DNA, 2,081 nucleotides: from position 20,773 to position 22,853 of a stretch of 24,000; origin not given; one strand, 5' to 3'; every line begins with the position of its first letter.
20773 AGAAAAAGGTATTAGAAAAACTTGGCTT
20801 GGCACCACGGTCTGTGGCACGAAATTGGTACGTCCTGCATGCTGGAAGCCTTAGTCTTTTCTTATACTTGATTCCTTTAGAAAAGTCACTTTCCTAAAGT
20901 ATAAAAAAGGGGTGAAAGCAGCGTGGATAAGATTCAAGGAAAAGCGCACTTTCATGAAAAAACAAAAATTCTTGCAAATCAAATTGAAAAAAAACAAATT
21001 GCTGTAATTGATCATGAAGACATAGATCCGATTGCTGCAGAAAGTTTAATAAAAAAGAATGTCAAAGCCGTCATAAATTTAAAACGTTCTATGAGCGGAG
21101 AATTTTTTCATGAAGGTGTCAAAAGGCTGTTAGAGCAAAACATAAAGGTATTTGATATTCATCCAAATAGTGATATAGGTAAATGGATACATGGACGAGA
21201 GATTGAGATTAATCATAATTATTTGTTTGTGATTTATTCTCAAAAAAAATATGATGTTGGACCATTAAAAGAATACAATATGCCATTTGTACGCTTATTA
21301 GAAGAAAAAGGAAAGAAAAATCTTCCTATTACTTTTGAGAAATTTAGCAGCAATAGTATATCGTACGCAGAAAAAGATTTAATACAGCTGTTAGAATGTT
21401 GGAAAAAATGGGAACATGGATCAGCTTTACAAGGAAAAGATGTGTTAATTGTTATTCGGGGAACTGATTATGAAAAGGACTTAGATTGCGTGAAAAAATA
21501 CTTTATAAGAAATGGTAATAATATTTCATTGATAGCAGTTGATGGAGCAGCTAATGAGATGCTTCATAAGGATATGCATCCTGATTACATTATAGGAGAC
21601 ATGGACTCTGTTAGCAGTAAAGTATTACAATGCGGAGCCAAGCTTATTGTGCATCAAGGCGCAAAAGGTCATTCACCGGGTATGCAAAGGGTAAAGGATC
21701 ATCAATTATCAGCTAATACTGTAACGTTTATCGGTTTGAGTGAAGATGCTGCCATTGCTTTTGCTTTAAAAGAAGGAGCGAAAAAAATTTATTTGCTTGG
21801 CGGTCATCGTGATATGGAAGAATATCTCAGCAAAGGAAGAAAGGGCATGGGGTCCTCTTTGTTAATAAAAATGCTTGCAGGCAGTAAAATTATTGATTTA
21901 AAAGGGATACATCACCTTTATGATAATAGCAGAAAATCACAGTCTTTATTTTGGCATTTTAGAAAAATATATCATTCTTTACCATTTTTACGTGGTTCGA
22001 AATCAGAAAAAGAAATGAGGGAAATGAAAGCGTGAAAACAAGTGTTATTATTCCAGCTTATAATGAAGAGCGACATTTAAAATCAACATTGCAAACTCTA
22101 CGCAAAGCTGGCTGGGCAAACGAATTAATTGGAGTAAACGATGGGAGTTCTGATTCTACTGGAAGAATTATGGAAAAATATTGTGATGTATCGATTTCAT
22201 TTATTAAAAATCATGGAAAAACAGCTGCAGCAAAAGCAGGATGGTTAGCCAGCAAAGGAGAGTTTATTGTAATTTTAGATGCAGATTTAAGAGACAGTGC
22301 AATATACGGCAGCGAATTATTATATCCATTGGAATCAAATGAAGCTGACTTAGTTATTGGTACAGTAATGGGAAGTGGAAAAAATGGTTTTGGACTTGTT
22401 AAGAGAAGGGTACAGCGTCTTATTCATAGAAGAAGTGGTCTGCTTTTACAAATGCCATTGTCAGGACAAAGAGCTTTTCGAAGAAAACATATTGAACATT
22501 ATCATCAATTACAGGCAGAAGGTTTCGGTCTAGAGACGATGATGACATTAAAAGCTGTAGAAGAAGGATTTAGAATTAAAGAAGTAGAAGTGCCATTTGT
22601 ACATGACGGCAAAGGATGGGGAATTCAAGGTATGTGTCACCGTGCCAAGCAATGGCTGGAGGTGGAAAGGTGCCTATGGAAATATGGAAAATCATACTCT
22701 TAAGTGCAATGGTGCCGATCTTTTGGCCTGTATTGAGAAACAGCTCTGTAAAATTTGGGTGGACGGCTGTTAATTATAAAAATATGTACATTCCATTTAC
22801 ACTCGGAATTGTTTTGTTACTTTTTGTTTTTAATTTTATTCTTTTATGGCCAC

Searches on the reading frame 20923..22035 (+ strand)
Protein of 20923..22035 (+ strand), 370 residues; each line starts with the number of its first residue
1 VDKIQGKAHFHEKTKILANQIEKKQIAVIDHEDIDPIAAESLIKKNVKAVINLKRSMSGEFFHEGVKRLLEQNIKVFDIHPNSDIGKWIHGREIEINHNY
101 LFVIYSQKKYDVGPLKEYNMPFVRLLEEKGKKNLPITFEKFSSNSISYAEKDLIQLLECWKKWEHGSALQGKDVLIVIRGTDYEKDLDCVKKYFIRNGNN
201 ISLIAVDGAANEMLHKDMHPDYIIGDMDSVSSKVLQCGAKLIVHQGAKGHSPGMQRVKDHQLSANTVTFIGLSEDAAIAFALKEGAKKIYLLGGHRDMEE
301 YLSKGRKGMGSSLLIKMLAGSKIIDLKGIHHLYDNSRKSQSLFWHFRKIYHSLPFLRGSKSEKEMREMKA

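Call 34: search_protein_families(library=ncbifam, proteins=[window:20923-22035:+], max_evalue=0.00001)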
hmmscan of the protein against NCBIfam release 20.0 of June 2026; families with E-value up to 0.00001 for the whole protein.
window:20923-22035:+ (370 aa): 2 families
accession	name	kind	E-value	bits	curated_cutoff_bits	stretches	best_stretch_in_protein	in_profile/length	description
NF040608.1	division_SteA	equivalog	8.9e-89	298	150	1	4-347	1-338/369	putative cytokinetic ring protein SteA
TIGR01378.1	thi_PPkinase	equivalog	2.2e-09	37.1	76.4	1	193-249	14-74/206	thiamine diphosphokinase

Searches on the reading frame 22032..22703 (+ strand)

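Call 34: search_protein_families(library=ncbifam, proteins=[window:22032-22703:+], max_evalue=0.00001)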
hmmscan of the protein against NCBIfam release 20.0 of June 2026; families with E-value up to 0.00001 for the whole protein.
window:22032-22703:+ (223 aa): 12 families
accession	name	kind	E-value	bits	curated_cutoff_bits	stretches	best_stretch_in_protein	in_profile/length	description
TIGR04182.1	glyco_TIGR04182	equivalog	7.5e-19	68.2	325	1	4-190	3-191/293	S-layer glycoprotein N-glycosyltransferase AglJ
TIGR03937.1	PgaC_IcaA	equivalog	2.6e-13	49.7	422.3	1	3-85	47-135/407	poly-beta-1,6-N-acetyl-D-glucosamine synthase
NF007986.1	PRK10714.1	equivalog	9.1e-12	44.6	529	1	2-192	7-201/316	undecaprenyl-phosphate 4-deoxy-4-formamido-L-arabinose transferase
TIGR04283.1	glyco_like_mftF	equivalog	1.9e-11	44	182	1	4-88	2-85/221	TIGR04283 family arsenosugar biosynthesis glycosyltransferase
NF047588.1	GlcsyltransPgfSStrep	equivalog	2.7e-11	43.2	500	1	1-155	1-165/308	glycosyltransferase PgfS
NF007482.0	PRK10073.1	equivalog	1.9e-10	40.3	423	1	2-85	7-95/334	glycosyltransferase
NF058614.1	PPMAGASynPpgS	equivalog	3.9e-10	39.5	370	1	5-187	4-194/226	polyprenyl-phospho-N-acetylgalactosaminyl synthase PpgS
NF041875.1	EPS_EpsD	equivalog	6.7e-10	38.9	370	1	4-112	2-116/325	exopolysaccharide biosynthesis glycosyltransferase EpsD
TIGR03965.1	mycofact_glyco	equivalog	1.8e-08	33.7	280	1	3-115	76-194/467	mycofactocin biosynthesis glycosyltransferase MftF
NF047683.1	TeichurnBiosyTuaG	equivalog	4.9e-08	32.9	400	1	3-85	8-96/252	teichuronic acid biosynthesis protein TuaG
NF010496.0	PRK13915.1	equivalog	8.6e-07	28.3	262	1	2-109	32-152/307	glucosyl-3-phosphoglycerate synthase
TIGR03111.1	glyc2_xrt_Gpos1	hypoth_equivalog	1e-06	27.8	363.95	1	4-134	52-190/439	TIGR03111 family XrtG-associated glycosyltransferase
